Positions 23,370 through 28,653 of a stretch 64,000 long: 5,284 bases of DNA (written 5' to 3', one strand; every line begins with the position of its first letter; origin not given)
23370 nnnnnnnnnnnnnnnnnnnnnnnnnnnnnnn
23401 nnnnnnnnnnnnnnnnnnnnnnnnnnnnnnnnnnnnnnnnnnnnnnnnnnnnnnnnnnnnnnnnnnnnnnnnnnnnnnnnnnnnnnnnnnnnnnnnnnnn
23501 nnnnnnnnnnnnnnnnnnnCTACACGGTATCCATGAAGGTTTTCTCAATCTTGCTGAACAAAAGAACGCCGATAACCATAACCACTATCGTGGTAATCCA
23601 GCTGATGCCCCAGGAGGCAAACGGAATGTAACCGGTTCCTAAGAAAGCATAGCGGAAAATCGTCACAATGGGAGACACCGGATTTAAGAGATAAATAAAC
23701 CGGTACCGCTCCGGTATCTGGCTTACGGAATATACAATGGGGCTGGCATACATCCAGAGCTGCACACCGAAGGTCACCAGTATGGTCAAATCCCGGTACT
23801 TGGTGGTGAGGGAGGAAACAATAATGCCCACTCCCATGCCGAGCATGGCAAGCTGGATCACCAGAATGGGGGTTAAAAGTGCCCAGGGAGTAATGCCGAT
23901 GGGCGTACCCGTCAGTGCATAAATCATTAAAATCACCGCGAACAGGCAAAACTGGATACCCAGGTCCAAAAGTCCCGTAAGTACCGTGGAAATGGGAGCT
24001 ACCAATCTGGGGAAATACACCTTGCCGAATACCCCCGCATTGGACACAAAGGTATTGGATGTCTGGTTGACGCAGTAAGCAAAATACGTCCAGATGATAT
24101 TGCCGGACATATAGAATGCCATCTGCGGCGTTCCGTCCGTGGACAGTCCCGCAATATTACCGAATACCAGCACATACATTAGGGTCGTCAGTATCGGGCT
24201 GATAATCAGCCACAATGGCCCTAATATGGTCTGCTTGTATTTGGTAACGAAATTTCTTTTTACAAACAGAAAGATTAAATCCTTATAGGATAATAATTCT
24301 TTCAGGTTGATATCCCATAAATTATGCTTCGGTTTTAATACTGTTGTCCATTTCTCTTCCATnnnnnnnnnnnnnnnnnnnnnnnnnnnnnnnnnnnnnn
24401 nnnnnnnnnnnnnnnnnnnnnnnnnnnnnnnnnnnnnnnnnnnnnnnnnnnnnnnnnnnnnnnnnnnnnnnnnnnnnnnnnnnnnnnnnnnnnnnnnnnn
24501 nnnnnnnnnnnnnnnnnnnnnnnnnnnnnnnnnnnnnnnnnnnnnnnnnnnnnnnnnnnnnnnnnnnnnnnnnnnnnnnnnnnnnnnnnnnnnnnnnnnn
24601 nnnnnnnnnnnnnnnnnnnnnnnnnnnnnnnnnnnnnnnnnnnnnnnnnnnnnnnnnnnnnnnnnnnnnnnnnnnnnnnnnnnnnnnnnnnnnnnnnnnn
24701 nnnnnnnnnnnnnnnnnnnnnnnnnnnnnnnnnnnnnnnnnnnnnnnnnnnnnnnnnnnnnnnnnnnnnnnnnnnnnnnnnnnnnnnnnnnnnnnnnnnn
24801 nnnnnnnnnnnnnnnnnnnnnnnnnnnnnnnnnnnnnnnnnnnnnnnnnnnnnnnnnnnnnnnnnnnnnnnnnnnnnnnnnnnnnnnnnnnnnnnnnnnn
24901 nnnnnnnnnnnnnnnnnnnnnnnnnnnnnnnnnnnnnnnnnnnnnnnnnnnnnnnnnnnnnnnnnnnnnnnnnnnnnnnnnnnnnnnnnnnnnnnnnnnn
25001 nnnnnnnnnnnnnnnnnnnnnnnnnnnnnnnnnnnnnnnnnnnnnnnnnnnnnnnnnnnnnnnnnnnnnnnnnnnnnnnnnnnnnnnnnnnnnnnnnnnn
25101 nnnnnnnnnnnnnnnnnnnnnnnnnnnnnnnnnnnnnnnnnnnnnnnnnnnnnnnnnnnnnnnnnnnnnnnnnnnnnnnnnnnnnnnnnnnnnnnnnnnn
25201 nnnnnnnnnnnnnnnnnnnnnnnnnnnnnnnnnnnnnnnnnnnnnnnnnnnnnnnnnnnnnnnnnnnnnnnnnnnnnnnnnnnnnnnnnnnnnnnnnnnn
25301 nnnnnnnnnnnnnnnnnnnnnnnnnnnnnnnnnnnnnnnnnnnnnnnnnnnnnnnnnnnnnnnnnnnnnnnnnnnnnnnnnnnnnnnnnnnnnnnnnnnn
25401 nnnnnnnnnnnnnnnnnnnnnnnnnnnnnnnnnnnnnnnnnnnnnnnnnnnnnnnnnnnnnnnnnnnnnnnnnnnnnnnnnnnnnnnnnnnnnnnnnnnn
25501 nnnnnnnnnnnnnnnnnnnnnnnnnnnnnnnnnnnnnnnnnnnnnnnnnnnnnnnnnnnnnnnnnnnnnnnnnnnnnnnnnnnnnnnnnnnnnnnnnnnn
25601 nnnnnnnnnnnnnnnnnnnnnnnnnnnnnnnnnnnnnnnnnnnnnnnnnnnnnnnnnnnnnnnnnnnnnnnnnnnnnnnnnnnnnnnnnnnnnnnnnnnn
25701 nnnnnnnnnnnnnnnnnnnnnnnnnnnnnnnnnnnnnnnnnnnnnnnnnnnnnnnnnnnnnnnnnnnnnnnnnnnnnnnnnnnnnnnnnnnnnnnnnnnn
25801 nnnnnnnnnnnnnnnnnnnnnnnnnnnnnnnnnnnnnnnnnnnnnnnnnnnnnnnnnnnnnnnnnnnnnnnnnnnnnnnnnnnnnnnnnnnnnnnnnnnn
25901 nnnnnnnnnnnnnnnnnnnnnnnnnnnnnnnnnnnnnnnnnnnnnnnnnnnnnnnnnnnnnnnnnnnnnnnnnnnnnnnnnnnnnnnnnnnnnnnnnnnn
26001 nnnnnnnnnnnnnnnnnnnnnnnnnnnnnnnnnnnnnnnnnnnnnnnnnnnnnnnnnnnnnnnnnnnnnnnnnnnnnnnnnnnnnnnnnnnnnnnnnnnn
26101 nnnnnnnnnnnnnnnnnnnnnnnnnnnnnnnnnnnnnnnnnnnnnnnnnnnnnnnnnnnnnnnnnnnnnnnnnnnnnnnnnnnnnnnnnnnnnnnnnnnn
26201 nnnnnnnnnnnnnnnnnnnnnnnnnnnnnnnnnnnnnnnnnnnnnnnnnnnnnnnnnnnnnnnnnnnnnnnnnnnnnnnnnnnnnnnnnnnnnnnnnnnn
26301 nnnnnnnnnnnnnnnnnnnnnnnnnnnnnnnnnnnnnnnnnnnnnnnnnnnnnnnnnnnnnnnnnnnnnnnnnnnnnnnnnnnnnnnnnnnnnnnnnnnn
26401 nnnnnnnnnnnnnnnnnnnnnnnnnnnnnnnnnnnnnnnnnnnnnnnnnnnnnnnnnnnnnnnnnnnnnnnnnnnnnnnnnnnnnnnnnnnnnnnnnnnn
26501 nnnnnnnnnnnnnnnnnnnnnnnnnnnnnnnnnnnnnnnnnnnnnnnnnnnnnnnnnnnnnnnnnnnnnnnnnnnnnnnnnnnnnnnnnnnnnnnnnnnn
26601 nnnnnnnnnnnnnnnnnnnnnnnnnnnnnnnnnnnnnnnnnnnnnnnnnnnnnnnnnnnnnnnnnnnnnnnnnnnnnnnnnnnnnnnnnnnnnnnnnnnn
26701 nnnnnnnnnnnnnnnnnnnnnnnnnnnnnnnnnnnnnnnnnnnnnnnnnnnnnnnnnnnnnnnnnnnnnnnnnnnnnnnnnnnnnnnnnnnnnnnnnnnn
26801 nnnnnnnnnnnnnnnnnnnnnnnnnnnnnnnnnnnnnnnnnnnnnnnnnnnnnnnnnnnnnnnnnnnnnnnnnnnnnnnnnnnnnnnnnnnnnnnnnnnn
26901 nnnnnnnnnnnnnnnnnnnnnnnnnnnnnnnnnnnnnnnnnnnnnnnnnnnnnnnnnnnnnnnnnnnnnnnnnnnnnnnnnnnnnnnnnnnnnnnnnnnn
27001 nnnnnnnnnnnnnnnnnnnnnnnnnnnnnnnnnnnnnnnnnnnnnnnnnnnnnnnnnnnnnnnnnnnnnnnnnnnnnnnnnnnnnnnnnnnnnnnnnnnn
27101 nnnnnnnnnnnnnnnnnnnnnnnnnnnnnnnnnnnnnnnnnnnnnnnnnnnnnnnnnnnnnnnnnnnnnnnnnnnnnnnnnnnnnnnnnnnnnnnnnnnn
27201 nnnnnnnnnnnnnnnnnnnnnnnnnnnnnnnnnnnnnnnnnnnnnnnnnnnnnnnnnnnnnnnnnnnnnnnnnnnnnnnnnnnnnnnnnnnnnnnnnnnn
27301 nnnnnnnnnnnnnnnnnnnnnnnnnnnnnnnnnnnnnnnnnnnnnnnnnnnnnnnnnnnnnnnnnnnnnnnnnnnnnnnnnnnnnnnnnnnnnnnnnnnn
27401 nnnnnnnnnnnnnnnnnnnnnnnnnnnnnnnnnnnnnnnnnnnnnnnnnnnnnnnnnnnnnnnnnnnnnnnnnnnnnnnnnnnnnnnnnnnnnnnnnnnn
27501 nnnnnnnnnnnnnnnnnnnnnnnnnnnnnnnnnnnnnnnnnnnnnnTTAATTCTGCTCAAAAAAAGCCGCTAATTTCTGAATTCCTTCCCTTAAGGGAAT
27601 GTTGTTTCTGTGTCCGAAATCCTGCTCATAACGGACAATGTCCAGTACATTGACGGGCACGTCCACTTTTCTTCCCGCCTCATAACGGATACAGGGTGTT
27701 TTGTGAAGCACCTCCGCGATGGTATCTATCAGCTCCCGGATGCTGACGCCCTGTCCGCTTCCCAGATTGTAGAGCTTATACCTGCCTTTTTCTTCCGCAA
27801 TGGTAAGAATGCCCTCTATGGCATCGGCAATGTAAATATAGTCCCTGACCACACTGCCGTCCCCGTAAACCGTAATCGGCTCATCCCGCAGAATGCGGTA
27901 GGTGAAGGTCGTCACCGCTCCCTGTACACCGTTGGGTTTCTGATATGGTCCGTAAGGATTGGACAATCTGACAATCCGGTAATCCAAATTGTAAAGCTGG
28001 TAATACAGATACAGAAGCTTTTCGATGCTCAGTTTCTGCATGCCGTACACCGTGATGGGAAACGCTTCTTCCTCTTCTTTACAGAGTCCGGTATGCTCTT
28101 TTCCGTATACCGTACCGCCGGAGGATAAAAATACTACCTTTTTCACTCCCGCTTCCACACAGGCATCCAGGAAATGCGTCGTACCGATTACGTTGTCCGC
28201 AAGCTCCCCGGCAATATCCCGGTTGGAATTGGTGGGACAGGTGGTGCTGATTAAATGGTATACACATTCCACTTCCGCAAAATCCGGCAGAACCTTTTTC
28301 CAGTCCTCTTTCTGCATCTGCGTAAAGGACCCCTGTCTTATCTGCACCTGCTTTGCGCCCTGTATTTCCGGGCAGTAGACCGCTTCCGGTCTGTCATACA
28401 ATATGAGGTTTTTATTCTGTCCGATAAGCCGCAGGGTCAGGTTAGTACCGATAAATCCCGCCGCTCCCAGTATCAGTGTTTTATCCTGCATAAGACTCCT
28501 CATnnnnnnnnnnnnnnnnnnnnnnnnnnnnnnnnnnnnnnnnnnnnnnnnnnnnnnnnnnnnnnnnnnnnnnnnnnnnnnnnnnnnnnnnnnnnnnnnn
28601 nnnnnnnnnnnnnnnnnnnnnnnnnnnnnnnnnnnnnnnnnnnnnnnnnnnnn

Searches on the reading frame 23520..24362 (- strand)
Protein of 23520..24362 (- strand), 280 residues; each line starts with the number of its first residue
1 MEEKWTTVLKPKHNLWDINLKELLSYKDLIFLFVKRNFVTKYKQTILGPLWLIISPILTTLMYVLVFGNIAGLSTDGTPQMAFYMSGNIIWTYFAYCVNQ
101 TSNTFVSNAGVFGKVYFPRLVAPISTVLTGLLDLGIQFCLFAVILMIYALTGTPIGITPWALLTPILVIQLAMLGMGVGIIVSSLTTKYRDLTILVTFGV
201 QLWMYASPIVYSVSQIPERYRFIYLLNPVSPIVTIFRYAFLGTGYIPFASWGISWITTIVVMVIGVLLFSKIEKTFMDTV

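Call 8: search_protein_families(library=pfam, proteins=[window:23520-24362:-])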
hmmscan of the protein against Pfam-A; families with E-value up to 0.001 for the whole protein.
window:23520-24362:- (280 aa): 1 family
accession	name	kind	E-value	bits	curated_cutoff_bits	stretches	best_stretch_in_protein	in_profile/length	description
PF01061.29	ABC2_membrane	-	5.9e-20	72.2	26.9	1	30-241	3-211/211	ABC-2 type transporter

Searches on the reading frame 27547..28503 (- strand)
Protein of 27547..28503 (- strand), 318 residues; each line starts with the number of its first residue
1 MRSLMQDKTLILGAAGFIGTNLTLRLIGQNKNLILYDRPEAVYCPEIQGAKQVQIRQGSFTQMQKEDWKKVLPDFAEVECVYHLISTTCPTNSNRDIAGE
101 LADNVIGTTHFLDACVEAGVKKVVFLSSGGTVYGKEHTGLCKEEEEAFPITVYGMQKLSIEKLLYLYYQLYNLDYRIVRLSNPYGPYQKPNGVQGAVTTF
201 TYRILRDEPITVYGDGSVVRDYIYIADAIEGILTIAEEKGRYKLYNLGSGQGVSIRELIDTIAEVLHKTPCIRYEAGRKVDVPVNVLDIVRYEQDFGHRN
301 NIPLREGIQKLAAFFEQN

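Call 8: search_protein_families(library=pfam, proteins=[window:27547-28503:-])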
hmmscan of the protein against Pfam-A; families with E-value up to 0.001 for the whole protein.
window:27547-28503:- (318 aa): 7 families
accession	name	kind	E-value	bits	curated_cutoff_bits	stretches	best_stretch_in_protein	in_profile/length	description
PF01370.27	Epimerase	-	5.3e-45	154.1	20.9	1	10-248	2-240/240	NAD dependent epimerase/dehydratase family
PF16363.11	GDP_Man_Dehyd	-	4.6e-33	115.5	27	1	10-276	1-276/332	GDP-mannose 4,6 dehydratase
PF02719.21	Polysacc_synt_2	-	4.6e-14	52.7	20.2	1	10-269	2-250/293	Polysaccharide biosynthesis protein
PF01073.25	3Beta_HSD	-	1e-10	41.6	22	1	10-146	1-134/280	3-beta hydroxysteroid dehydrogenase/isomerase family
PF04321.23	RmlD_sub_bind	-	1.2e-07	31.6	27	1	8-268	2-233/287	RmlD substrate binding domain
PF13460.12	NAD_binding_10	-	1.4e-05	25.5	27.2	1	13-180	1-143/184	NAD(P)H-binding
PF07993.18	NAD_binding_4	-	0.00025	20.7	20.1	0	63-182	77-206/258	Male sterility protein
